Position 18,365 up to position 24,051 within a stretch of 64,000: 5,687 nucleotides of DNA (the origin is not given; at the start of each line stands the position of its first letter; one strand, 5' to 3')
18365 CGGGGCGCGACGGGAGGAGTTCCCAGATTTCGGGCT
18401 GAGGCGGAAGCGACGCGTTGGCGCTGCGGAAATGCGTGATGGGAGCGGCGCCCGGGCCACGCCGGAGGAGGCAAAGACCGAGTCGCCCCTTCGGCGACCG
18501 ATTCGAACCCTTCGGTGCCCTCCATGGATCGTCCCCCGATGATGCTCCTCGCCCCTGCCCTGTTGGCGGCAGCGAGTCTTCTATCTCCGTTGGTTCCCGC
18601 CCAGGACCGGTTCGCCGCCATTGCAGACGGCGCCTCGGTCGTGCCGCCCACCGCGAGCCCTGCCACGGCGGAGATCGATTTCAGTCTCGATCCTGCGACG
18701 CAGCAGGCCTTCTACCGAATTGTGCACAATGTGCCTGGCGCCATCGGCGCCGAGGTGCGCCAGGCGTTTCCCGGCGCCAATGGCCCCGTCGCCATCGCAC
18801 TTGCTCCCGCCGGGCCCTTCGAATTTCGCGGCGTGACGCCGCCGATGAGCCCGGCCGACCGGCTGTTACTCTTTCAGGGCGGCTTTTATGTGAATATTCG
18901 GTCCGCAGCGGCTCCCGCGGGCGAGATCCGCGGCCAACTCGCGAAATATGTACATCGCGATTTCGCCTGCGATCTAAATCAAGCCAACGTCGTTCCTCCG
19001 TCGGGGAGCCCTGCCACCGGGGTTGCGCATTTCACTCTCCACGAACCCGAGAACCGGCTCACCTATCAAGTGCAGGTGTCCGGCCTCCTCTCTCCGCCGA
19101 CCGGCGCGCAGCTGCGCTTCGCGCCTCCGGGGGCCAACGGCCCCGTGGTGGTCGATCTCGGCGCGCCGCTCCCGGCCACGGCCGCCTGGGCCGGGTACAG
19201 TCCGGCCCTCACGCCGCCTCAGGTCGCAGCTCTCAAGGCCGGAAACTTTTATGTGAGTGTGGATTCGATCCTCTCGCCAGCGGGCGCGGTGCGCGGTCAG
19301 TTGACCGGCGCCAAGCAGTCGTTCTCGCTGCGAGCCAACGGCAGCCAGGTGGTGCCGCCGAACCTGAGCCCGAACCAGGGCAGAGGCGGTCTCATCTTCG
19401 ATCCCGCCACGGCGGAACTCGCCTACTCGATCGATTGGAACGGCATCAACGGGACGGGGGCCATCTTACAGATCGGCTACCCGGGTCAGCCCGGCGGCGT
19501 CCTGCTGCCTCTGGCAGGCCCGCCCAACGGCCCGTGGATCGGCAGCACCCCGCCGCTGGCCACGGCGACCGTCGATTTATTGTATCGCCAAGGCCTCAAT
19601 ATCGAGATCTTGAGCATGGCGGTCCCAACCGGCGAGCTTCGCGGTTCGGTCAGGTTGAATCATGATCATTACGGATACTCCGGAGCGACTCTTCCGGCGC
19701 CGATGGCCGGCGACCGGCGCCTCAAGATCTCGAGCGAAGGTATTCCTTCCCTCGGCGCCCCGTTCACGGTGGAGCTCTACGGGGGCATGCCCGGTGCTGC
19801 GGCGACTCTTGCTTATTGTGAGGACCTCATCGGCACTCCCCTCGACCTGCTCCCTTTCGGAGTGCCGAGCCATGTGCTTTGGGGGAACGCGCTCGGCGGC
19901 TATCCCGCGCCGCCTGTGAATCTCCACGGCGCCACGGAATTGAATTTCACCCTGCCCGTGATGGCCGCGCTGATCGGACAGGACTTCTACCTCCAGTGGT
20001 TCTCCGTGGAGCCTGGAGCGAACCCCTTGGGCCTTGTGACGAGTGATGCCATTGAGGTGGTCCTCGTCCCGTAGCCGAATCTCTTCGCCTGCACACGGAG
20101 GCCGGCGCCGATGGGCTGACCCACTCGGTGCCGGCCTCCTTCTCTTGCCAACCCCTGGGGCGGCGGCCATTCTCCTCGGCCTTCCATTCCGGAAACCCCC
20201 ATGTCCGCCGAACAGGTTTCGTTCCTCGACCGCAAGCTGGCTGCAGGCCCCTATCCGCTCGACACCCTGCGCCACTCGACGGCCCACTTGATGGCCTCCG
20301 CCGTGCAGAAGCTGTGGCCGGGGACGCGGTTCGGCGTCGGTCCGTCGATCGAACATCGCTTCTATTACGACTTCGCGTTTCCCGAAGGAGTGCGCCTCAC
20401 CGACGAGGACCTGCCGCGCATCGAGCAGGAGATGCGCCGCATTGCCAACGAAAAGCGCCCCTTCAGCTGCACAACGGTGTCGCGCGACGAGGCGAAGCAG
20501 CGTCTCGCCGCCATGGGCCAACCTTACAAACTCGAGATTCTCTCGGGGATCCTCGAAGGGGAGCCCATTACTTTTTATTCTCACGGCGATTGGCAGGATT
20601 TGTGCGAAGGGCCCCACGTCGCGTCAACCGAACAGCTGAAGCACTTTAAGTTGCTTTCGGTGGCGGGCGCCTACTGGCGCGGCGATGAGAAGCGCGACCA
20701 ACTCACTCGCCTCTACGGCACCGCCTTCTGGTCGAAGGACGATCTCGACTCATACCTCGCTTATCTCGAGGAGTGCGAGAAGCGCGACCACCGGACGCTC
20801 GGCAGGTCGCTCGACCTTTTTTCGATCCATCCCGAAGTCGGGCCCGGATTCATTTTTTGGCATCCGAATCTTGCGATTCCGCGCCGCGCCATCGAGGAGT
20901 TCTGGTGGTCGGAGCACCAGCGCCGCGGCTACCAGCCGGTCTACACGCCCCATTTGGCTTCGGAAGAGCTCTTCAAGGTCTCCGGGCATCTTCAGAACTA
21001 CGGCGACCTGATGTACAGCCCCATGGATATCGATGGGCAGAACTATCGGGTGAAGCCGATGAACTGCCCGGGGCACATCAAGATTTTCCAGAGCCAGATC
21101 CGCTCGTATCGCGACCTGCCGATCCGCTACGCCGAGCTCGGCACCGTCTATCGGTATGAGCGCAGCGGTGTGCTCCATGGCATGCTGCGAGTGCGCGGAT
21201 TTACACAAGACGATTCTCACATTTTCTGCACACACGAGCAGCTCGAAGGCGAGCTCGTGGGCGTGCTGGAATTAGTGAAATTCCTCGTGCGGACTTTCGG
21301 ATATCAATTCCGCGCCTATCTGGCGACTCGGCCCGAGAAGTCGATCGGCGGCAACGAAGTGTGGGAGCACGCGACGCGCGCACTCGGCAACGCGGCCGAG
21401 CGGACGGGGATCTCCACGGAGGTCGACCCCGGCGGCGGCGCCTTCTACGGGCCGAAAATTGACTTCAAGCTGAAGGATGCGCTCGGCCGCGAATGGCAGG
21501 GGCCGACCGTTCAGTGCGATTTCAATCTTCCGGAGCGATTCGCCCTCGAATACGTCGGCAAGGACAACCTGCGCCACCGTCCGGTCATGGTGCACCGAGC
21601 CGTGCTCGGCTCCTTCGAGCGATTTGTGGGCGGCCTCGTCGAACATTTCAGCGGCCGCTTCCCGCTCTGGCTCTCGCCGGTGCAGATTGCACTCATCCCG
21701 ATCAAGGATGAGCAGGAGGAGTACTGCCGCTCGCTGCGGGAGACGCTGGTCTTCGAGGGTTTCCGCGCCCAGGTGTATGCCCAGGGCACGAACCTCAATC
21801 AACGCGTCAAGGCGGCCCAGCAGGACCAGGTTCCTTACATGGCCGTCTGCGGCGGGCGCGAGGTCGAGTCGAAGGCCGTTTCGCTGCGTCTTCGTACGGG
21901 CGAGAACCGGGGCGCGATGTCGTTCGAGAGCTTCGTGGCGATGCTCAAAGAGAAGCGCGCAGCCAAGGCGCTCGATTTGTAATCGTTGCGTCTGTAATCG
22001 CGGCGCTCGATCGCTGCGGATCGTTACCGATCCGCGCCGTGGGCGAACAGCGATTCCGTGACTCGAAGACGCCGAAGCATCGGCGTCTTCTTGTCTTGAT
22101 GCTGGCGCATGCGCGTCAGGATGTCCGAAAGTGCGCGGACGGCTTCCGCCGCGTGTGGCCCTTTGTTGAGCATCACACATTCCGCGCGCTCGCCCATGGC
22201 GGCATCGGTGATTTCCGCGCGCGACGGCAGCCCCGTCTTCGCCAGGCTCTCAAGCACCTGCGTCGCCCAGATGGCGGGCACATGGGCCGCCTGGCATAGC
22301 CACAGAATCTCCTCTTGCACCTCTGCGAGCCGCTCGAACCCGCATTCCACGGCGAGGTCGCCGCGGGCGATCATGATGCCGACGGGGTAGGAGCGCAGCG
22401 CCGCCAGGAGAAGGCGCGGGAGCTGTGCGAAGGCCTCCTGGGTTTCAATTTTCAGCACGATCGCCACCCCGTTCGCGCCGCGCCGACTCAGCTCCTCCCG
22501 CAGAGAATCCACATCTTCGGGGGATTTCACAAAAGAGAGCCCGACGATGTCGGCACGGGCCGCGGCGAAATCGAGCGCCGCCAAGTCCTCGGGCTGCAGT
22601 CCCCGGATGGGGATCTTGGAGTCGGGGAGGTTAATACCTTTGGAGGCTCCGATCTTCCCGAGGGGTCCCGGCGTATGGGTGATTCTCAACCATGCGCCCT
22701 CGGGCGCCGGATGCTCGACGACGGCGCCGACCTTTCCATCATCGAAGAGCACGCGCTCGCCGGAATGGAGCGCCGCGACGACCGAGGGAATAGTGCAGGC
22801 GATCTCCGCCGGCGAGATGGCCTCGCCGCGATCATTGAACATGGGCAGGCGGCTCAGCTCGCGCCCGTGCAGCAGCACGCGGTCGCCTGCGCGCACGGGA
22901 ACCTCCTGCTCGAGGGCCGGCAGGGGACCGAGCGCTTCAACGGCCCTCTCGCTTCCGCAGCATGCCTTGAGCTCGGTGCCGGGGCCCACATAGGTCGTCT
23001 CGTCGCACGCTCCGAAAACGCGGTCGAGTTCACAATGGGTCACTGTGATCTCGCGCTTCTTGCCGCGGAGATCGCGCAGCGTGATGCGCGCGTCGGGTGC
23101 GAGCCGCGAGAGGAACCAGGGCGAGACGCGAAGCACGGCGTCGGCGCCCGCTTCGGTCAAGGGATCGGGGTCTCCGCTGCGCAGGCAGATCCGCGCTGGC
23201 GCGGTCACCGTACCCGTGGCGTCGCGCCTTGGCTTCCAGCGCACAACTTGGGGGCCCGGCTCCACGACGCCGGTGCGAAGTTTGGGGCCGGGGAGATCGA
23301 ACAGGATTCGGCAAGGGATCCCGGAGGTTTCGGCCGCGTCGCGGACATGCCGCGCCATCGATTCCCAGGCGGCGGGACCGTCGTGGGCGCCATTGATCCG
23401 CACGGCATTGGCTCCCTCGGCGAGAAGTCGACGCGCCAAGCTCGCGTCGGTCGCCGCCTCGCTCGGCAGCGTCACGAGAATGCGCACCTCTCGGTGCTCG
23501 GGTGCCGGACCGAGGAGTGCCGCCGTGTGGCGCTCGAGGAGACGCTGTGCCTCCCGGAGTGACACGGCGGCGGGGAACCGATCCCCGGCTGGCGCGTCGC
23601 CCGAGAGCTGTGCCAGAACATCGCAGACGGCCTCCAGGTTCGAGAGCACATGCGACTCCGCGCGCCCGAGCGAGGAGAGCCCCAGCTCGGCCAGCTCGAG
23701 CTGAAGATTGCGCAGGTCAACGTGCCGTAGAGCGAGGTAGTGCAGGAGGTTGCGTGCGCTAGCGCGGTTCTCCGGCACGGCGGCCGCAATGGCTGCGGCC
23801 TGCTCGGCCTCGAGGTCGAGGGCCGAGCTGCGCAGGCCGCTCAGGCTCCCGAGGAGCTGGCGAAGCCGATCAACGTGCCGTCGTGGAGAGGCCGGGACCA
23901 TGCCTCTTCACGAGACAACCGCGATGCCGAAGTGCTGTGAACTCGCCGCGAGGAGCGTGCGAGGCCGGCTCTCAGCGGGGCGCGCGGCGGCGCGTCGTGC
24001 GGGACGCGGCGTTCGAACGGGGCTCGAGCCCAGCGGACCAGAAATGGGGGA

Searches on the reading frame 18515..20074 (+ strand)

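Call 77: search_protein_families(library=pfam, proteins=[window:18515-20074:+], max_evalue=0.0001)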
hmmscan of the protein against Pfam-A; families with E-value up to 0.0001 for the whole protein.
window:18515-20074:+ (519 aa): 1 family
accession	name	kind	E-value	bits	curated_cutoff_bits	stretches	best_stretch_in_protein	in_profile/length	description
PF07452.17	CHRD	-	2.4e-53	180.4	24.1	3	151-263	2-117/117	CHRD domain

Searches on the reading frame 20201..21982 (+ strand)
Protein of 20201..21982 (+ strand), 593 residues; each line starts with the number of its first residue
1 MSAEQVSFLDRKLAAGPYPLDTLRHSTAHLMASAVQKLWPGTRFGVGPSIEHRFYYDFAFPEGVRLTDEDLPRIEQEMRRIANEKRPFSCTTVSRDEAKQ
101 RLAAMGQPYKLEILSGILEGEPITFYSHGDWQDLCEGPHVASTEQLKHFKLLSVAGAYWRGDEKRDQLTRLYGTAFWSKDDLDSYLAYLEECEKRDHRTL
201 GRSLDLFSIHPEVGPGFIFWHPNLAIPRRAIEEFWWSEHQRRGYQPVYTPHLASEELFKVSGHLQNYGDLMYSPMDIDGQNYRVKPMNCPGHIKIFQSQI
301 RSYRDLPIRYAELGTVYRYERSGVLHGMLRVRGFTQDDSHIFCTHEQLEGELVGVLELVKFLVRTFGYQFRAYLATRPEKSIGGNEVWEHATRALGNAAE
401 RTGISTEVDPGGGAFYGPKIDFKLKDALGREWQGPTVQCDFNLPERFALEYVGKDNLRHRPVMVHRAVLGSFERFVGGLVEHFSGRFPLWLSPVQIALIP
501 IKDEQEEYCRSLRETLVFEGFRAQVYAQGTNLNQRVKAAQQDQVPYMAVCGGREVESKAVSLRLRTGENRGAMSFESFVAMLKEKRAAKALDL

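Call 77: search_protein_families(library=pfam, proteins=[window:20201-21982:+], max_evalue=0.0001)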
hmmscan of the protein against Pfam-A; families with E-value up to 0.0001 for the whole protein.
window:20201-21982:+ (593 aa): 3 families
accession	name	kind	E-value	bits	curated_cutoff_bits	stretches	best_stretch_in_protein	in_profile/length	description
PF00587.30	tRNA-synt_2b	-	3.7e-42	144.8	29.3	1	279-482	8-178/179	tRNA synthetase class II core domain (G, H, P, S and T)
PF03129.25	HGTP_anticodon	-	6.6e-17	61.9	21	1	495-585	1-94/94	Anticodon binding domain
PF07973.19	tRNA_SAD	-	5e-13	49.2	24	1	123-172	1-44/44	Threonyl and Alanyl tRNA synthetase second additional domain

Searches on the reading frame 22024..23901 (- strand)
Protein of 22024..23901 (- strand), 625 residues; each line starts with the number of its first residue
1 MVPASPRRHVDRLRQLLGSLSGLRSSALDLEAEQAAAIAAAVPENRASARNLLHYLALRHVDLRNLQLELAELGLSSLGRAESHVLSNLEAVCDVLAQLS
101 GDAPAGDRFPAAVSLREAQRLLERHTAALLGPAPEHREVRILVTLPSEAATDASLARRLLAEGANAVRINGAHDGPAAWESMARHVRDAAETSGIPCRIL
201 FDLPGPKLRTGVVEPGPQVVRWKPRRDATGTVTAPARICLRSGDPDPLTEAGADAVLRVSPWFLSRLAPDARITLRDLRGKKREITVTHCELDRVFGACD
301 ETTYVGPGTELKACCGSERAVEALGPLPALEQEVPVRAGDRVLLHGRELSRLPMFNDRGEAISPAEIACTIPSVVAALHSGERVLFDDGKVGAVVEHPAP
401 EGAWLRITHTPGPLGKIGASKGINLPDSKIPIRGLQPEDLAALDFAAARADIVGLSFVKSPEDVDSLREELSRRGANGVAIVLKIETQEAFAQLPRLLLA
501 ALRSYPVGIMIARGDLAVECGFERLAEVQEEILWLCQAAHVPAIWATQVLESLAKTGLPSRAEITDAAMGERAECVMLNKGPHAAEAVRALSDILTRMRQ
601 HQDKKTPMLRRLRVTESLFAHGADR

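Call 77: search_protein_families(library=pfam, proteins=[window:22024-23901:-], max_evalue=0.0001)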
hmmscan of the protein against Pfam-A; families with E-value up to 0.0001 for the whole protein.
window:22024-23901:- (625 aa): 1 family
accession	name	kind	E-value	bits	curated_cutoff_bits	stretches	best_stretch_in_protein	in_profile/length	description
PF00224.27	PK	-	1.3e-43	149.8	30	2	362-579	104-315/328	Pyruvate kinase, barrel domain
